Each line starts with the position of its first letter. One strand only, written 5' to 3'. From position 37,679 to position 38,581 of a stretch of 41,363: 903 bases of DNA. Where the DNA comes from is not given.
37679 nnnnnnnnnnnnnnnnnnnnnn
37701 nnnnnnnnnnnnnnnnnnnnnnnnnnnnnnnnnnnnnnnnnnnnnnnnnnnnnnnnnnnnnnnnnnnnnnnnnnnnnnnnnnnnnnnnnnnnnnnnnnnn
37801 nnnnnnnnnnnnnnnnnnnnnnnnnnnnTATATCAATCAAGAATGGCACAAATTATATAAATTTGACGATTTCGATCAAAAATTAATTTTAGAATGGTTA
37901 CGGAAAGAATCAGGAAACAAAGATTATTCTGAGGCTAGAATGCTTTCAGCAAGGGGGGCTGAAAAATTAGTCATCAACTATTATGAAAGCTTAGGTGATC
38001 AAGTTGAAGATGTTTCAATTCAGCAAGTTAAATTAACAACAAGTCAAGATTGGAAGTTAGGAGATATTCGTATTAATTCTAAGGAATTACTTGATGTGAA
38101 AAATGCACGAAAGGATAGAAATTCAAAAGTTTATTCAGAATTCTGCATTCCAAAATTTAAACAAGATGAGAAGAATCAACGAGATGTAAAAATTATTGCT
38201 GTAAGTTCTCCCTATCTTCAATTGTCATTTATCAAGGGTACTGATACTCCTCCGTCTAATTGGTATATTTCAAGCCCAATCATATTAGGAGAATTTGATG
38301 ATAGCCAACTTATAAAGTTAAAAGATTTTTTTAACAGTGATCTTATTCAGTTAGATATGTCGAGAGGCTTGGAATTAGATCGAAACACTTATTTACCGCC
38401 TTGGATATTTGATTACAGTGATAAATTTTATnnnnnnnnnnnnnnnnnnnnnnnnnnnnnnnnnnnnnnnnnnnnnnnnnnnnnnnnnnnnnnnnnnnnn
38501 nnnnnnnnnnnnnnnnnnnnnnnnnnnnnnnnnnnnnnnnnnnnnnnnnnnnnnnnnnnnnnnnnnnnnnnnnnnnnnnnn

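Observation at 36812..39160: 782-aa ORFan with an embedded PD-(D/E)XK-like core and a terminal Cys cluster, next to a possible IS scar: candidate single-gene nuclease system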

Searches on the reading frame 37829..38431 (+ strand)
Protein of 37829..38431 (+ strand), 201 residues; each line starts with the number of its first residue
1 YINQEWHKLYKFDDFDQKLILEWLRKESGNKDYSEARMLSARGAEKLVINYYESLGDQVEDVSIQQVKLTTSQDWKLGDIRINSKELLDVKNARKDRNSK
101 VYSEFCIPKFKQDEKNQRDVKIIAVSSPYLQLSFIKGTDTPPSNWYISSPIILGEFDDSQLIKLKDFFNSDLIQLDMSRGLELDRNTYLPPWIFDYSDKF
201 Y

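Call 38: predict_structure(alignment_id=A3)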
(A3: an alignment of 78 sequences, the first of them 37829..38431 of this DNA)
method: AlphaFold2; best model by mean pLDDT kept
length: 201 residues; sequences in the alignment: 78
mean_pLDDT: 89.1   pTM: 0.87
mean pLDDT of the five models: 89.1, 88.3, 86.6, 86.1, 84.3
residues with pLDDT >= 90: 142; 70-90: 42; 50-70: 17; < 50: 0
segments of 3 or more residues with pLDDT < 50: none
pLDDT, mean of each block of 10 residues (from residue 1): 80 96 93 95 97 97 91 93 96 76 80 92 94 95 92 95 88 72 68 92 91
secondary structure, 60 per line:
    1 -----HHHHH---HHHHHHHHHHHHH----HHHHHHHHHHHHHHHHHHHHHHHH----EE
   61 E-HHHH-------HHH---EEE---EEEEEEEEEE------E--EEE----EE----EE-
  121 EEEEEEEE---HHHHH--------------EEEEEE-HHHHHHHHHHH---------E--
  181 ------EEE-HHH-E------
elements in order: H6-10 H14-26 H31-54 E59-61 H63-66 E80-82 E86-95 E105-107 E121-128 H132-136 E151-156 H158-168 E187-189

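Call 42: fold_search(model_id=the predicted structure, library=pdb)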
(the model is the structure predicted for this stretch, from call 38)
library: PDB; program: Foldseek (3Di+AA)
matches with E <= 10: 135; with E <= 0.001: 0
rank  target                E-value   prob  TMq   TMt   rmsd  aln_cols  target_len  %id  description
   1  5w9g                  5.7e-02  0.75  0.31  0.35   8.5       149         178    8  Crystal structure of the influenza virus PA endonuclease in complex with inhibitor 9k (SRI-30023) (released 2017-12-27)
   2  6e6w                  6.9e-02  0.72  0.31  0.34   7.0       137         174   10  The N-terminal domain of PA endonuclease from the influenza H1N1 virus in complex with 3-hydroxy-6-(2-methyl-4-(1H-tetra (released 2019-07-31)
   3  8rpx_C                6.9e-02  0.28  0.24  0.29  15.7       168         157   13  NhoI restriction endonuclease in complex with quadruply methylated DNA target (released 2024-07-17)
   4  8q5n_B                7.4e-02  0.35  0.24  0.30  14.3       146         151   12  Apo form of restriction endonuclease NhoI. (released 2024-07-17)
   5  8dal                  8.3e-02  0.69  0.32  0.35   7.1       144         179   10  The N-terminal domain of PA endonuclease from the influenza H1N1 viral polymerase in complex with 4-(benzyloxy)-6-bromo- (released 2022-12-21)
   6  6e4c                  8.9e-02  0.69  0.32  0.35   6.7       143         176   10  The N-terminal domain of PA endonuclease from the influenza H1N1 virus in complex with 3-hydroxy-6-(2-methyl-4-(5-oxo-4, (released 2019-07-17)
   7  7ml8                  8.9e-02  0.54  0.30  0.33   7.3       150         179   10  The crystal structure of I38T mutant PA endonuclease (2009/H1N1/CALIFORNIA) in complex with SJ001023038 (released 2021-10-27)
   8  8q5o_B                1.1e-01  0.21  0.25  0.31  15.7       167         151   16  N-terminal domain of restriction endonuclease Eco15I with tetra-methylated target DNA. (released 2024-07-17)
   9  6e6v                  1.1e-01  0.57  0.31  0.34   8.3       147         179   10  The N-terminal domain of PA endonuclease from the influenza H1N1 virus in complex with 3-hydroxy-6-methyl-4-oxo-1,4-dihy (released 2019-07-31)
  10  9pn2                  1.2e-01  0.57  0.30  0.33   7.0       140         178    8  Influenza PA-N Endonuclease I38T mutant with compound 3 ((6M)-3-hydroxy-6-[2-(methylsulfanyl)phenyl]-4-oxo-1,4-dihydropy (released 2026-01-21)
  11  6wij                  1.2e-01  0.51  0.30  0.33   8.0       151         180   11  The crystal structure of the 2009/H1N1/California PA endonuclease mutant I38T in complex with SJ000986448 (released 2021-04-14)
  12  5w7u                  1.3e-01  0.60  0.31  0.35   8.0       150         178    8  Crystal structure of the influenza virus PA endonuclease in complex with inhibitor 8f (SRI-29928) (released 2017-12-27)
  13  6w7a_A                1.3e-01  0.54  0.31  0.34   8.6       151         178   10  The crystal structure of the 2009/H1N1/California PA endonuclease mutant E119D bound to DNA oligomer TAGCAT (uncleaved (released 2021-02-03)
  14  1xhv_C                1.3e-01  0.18  0.27  0.23  13.3       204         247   10  HincII bound to cleaved cognate DNA GTCGAC and Mn2+ (released 2004-09-28)
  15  8q5m_C                1.5e-01  0.23  0.23  0.29  10.2       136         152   15  N-terminal domain of restriction endonuclease Eco15I in the absence of DNA. (released 2024-07-17)
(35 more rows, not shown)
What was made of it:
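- On PD-(D/E)XK nuclease superfamily: The top 50 PDB hits are mostly known PD-(D/E)XK enzymes (influenza PA-N, HincII, EcoRV), but all are weak (E>=0.057, call 42).
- The top 50 PDB matches are mostly known PD-(D/E)XK enzymes (call 42). PDB fold matches are individually non-significant (best E 0.057, TM about 0.3, call 42). The best PDB fold match is the RNA-cleaving influenza PA-N endonuclease (call 42).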

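Call 60: search_protein_representatives(alignment_id=A3)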
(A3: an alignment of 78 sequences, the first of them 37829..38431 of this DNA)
Query: 78 sequences, 749 profile positions. Proteins with E-value up to 0.001 (for the whole library): 1051; up to 1e-10: 829; up to 1e-30: 652. The best 150 are listed.
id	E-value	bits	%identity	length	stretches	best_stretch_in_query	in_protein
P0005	0.0e+00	1309.0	-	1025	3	165-739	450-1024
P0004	0.0e+00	1109.6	-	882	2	167-740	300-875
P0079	0.0e+00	1099.8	-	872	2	168-737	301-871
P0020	0.0e+00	1037.8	-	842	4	183-730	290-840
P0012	0.0e+00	1037.7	-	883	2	175-735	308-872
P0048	1.5e-298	1008.8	-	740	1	1-737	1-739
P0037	1.5e-296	1002.1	-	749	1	1-745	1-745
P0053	3.2e-292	987.8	-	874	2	118-739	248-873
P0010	2.4e-291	984.9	-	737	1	1-735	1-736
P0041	9.1e-281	949.9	-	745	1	1-740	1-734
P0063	6.0e-277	937.3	-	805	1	6-745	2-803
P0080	1.4e-275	932.8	-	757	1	2-740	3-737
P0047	2.7e-271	918.6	-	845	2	162-739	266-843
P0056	7.5e-256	867.5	-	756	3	186-745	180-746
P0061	6.8e-249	844.5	-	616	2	263-737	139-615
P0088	3.5e-190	650.4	-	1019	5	244-740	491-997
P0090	6.1e-171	586.8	-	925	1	6-740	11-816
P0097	6.7e-153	527.1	-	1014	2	249-742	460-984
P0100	2.1e-151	522.2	-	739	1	130-726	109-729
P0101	6.2e-151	520.6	-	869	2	163-740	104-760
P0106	1.3e-147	509.6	-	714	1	82-736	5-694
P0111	5.0e-145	501.1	-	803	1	3-736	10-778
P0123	1.9e-135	469.4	-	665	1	98-741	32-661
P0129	6.5e-134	464.4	-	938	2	281-744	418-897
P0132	8.0e-133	460.7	-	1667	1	200-733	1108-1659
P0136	1.8e-129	449.7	-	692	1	90-738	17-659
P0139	1.9e-128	446.3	-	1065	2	281-740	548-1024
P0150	1.8e-123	429.8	-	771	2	315-734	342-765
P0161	4.6e-119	415.3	-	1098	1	282-733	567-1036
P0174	3.0e-116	406.0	-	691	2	143-735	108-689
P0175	3.0e-116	406.0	-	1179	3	225-718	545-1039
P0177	7.6e-116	404.6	-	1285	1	284-738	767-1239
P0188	1.1e-110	387.5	-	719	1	118-740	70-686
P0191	1.0e-109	384.4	-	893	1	101-732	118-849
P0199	9.1e-108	377.9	-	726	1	138-746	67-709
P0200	9.6e-108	377.8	-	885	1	73-743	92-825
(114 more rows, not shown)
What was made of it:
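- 36812..39160 (+): Complete gene, 782 aa: member of an unnamed CSD / PD-(D/E)XK / zinc-module family. 652 clusters at E<=1e-30 (call 60).
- The family has 652 clusters at 50% identity (call 60).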

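Call 61: search_protein_families(library=pfam, proteins=[P0132, P0177, P0175, P0161, P0139, P0088, P0097, P0129], max_evalue=0.001)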
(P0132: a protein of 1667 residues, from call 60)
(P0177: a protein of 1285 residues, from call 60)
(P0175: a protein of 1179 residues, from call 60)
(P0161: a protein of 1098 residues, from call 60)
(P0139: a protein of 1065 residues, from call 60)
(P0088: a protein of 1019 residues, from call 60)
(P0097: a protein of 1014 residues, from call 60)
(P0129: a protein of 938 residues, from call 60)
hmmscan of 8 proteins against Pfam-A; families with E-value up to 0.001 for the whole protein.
P0132 (1667 aa): 4 families
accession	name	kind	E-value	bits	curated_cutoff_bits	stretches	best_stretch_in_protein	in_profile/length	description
PF00580.27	UvrD-helicase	-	1.6e-12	48.1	23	1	417-703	2-251/271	UvrD/REP helicase N-terminal domain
PF08378.17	NERD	-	1.6e-09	38.7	22.1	1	3-98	23-110/111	Nuclease-related domain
PF13361.12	UvrD_C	-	2.1e-06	27.9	25.6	1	842-905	285-350/350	UvrD-like helicase C-terminal domain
PF13245.12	AAA_19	-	1e-05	26.2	25.1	1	420-703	1-129/134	AAA domain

P0177 (1285 aa): 0 families

P0175 (1179 aa): 1 family
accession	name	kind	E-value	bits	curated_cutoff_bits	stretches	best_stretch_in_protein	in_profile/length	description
PF20662.3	COG4_C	-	0.00047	20.4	26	0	294-414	35-159/231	Conserved oligomeric Golgi complex subunit 4, C-terminal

P0161 (1098 aa): 0 families

P0139 (1065 aa): 1 family
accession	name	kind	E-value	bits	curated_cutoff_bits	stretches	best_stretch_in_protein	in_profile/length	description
PF00313.28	CSD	-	2.3e-05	24.6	27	1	110-169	3-57/66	'Cold-shock' DNA-binding domain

P0088 (1019 aa): 0 families

P0097 (1014 aa): 0 families

P0129 (938 aa): 1 family
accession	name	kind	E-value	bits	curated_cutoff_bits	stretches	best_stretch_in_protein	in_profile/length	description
PF00313.28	CSD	-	9.4e-06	25.9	27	1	11-73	3-61/66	'Cold-shock' DNA-binding domain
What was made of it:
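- One cluster carries NERD plus a UvrD helicase (call 61). NERD plus UvrD-helicase fusion (call 61).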

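Call 62: list_cluster_members(proteins=[P0132, P0177, P0175, P0161, P0139, P0090, P0111, P0150, P0200, P0191])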
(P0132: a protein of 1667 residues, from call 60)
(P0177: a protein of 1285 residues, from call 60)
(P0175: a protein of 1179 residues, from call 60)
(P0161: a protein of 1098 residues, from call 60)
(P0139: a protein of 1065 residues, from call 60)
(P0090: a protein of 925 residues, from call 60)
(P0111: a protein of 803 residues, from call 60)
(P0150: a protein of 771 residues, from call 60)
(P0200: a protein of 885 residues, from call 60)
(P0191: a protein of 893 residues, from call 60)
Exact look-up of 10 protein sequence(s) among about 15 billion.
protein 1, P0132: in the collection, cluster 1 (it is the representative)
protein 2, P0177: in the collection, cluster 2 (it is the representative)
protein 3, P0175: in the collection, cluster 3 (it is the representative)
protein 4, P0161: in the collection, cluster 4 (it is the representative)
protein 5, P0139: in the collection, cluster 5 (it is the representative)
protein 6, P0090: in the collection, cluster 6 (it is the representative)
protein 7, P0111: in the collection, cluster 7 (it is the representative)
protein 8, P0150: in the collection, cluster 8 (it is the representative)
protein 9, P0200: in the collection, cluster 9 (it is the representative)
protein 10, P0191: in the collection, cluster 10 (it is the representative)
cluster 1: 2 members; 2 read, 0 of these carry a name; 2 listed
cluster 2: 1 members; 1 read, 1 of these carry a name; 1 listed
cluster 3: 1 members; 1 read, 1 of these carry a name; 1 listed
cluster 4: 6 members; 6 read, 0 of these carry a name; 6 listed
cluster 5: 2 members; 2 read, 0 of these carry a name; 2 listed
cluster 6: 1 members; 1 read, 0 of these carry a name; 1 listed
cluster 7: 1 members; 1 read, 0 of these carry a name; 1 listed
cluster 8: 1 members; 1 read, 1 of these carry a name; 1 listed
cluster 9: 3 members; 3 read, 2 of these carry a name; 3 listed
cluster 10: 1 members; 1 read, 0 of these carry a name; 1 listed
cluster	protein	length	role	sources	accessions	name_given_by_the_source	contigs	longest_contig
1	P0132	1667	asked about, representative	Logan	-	-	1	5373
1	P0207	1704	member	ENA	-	-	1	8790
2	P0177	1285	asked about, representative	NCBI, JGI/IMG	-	hypothetical protein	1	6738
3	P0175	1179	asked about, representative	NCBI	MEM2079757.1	MAG: FYVE zinc finger domain-containing protein, partial [Nitrososphaerota archaeon]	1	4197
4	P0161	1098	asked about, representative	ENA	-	-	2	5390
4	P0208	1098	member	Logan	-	-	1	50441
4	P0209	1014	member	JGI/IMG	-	-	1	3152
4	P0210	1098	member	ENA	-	-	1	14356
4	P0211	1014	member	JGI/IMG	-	-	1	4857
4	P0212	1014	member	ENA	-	-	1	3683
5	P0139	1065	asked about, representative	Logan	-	-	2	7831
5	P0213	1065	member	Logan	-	-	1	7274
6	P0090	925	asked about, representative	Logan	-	-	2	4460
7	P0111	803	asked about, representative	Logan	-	-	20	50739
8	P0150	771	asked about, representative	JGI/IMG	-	cold shock CspA family protein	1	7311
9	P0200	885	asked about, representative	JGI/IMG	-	hypothetical protein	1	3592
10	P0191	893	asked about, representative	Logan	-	-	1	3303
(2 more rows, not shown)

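Call 67: search_protein_families(library=pfam, alignment_id=A4, max_evalue=0.001)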
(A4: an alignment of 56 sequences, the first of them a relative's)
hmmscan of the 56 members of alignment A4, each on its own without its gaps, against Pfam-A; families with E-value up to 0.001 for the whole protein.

A. member 1, P0084 (892 aa): 0 families

B. families by the number of members that match (of 56 scanned): 4 families
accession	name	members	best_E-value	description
PF00313.28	CSD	10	2.3e-09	'Cold-shock' DNA-binding domain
PF00436.31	SSB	2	3.4e-22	Single-strand binding protein family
PF04760.21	IF2_N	1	3e-07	Translation initiation factor IF-2, N-terminal region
PF24529.1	CFAP47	1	0.00063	Cilia- and flagella-associated protein 47 domain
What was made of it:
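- SSB and UvrD fusions point to DNA (calls 61, 67).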

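Call 70: find_homologous_proteins(query=A4, max_evalue=1e-10)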
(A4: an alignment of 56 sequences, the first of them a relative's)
Query A4 (56 sequences) (892 aa, profile of the alignment): 13 proteins with E <= 1e-10 among 8000 candidates.
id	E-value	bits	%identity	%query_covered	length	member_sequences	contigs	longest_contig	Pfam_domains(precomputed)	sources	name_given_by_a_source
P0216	2.8e-237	808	59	100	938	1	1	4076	-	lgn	-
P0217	6.9e-234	797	57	100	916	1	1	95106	-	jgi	jgi:cold shock CspA family protein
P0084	1.6e-233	796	100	100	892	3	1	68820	-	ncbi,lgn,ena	-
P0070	8.1e-232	790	78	100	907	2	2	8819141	-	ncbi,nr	ncbi:hypothetical protein SAMD00079811_72240 [Scytonema sp. HK-05]|nr:hypothetical protein NIES2130_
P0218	4.8e-230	784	59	99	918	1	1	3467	-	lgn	-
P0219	9.6e-229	780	58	99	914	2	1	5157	-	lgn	-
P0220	1.6e-224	766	59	93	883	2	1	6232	-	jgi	jgi:hypothetical protein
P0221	5.5e-217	741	62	63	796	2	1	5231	-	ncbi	-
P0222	1.7e-211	723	41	77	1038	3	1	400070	-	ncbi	-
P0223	7.9e-211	721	50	99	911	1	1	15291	-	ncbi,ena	-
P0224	4.1e-206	705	64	71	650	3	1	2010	PF09889.17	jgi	jgi:hypothetical protein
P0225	9.4e-134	466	54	59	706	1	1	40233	-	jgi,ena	jgi:hypothetical protein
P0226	3.7e-72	262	58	49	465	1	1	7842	-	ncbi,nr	ncbi:MAG TPA: hypothetical protein DCP31_40805, partial [Cyanobacteria bacterium UBA8543]|nr:hypothe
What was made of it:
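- Tried and rejected: A second word-indexed homologue search with the divergent alignment returned only 13 close relatives of its first sequence and gave no taxonomic breadth (call 70).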

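Call 71: list_cluster_members(proteins=[P0101, P0090, P0100, P0106, P0123, P0136, P0174, P0188, P0199, P0222])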
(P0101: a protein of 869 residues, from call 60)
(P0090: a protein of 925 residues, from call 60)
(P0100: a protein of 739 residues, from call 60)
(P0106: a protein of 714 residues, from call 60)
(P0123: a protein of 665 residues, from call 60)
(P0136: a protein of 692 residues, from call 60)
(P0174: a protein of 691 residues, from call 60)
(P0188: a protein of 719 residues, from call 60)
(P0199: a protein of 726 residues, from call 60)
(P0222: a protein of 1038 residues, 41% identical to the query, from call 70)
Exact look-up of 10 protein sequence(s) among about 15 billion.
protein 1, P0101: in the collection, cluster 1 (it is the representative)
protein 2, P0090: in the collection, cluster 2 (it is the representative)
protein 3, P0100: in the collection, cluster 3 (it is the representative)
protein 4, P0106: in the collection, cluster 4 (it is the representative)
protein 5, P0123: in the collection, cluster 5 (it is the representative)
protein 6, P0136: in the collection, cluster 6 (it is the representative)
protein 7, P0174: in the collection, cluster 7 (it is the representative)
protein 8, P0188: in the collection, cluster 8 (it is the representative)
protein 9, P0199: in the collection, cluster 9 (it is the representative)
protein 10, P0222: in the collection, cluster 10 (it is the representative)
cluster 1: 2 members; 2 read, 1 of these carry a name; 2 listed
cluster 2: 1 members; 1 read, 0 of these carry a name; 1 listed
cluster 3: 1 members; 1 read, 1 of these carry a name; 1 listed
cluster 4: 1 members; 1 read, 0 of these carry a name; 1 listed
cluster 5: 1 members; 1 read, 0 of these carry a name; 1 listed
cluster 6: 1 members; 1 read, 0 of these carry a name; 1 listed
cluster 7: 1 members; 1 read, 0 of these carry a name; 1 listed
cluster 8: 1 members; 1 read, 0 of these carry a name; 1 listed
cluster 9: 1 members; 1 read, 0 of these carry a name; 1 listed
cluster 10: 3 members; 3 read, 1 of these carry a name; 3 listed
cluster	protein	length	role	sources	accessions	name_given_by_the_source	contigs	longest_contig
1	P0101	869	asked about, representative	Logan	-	-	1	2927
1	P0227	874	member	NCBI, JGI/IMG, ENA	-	hypothetical protein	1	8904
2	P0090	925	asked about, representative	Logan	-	-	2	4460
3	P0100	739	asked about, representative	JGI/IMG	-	hypothetical protein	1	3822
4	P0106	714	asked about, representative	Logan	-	-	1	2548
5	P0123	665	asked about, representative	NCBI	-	-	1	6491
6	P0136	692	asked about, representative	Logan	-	-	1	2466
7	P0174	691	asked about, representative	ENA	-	-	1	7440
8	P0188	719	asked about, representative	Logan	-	-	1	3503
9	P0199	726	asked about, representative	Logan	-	-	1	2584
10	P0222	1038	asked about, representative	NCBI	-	-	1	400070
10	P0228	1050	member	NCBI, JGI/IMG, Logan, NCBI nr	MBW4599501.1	MAG: hypothetical protein KME29_07770 [Calothrix sp. FI2-JRJ7] | hypothetical protein | hypothetical protein [Calothrix sp. FI2-JRJ7]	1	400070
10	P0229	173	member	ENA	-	-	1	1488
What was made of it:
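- Tried and rejected: Cluster look-ups gave few names (calls 62, 71).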

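Call 72: find_encoding_contigs(protein=P0222, flank=8000, max_places=1)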
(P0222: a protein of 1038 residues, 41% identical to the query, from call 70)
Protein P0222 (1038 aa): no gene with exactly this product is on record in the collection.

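Call 74: find_encoding_contigs(protein=P0217, flank=8000, max_places=1)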
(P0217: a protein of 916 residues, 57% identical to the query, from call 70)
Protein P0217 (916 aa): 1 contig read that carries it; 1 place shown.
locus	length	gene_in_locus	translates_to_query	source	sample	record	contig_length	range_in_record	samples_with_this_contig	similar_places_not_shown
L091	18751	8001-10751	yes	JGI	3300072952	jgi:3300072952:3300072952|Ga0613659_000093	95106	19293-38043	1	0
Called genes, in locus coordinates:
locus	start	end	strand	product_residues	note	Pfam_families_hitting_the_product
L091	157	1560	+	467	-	PF00999:Na_H_Exchanger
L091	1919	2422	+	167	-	-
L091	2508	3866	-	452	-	PF01595:CNNM, PF00571:CBS, PF03471:CorC_HlyC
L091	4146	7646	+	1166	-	PF17757:UvrB_inter, PF02559:CarD_TRCF_RID, PF00270:DEAD, PF04851:ResIII, PF00271:Helicase_C, PF03461:TRCF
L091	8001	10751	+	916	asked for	-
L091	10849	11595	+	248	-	-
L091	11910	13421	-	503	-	PF00070:Pyr_redox (faint), PF00890:FAD_binding_2 (faint), PF01266:DAO, PF03486:HI0933_like (faint), PF07992:Pyr_redox_2 (faint), PF13450:NAD_binding_8, PF01593:Amino_oxidase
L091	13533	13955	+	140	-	-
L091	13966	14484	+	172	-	-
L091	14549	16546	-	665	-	PF00270:DEAD (faint), PF04851:ResIII, PF17757:UvrB_inter, PF27431:UvrB_3rd, PF00271:Helicase_C, PF12344:UvrB, PF02151:UVR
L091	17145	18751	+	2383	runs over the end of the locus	PF00571:CBS, PF00989:PAS, PF08447:PAS_3, PF08448:PAS_4, PF13426:PAS_9, PF08447:PAS_3, PF00989:PAS, PF01590:GAF, +13 more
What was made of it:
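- One locus lies directly after mfd and near uvrB (call 74), and SSB/UvrD fusions fit repair as well as defence. One homologue lies directly downstream of mfd with uvrB 4 kb away (call 74).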
